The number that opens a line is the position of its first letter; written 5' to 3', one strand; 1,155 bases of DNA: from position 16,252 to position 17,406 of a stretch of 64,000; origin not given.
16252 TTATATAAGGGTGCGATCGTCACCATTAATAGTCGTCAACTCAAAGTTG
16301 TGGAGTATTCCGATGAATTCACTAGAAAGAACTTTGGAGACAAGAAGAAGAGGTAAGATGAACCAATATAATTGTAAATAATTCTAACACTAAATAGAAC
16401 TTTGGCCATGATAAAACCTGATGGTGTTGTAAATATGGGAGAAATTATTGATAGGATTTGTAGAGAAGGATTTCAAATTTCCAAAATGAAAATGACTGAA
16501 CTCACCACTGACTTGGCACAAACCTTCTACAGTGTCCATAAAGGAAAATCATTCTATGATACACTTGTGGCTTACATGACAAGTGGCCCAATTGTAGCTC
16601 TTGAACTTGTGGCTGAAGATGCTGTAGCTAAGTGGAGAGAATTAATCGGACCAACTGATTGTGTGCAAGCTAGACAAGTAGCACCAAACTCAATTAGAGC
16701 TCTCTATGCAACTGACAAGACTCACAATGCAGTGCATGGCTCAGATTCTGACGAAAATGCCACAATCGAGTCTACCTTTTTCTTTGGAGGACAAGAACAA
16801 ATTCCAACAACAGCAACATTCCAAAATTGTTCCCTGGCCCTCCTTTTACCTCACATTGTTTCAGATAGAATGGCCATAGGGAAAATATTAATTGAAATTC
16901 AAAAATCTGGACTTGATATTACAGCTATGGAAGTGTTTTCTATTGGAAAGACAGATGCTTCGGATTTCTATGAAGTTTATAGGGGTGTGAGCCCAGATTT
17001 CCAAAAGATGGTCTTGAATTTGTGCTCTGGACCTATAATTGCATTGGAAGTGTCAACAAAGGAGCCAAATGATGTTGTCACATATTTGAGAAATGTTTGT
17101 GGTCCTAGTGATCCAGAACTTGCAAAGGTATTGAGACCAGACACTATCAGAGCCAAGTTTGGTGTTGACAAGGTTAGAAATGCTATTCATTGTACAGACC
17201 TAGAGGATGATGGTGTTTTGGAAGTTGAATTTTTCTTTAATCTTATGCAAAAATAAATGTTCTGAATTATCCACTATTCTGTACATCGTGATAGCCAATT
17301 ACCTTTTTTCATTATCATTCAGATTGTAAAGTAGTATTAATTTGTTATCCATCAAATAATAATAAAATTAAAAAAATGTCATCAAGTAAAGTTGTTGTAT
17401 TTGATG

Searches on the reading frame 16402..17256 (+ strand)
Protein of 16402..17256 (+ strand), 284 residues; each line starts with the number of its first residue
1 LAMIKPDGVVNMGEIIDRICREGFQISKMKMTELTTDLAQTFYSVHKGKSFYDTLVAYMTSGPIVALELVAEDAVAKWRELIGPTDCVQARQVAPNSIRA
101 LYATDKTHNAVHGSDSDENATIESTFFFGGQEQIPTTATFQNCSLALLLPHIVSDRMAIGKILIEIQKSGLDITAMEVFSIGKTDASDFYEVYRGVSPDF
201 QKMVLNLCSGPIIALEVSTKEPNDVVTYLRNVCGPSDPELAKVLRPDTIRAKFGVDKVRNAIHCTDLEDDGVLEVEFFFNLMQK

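Call 39: search_protein_families(library=pfam, proteins=[window:16402-17256:+], max_evalue=0.0001)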
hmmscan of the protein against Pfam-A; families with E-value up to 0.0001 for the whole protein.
window:16402-17256:+ (284 aa): 1 family
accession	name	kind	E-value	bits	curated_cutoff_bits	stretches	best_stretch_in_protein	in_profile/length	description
PF00334.24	NDK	-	1.1e-72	242.7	27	2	1-132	4-134/135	Nucleoside diphosphate kinase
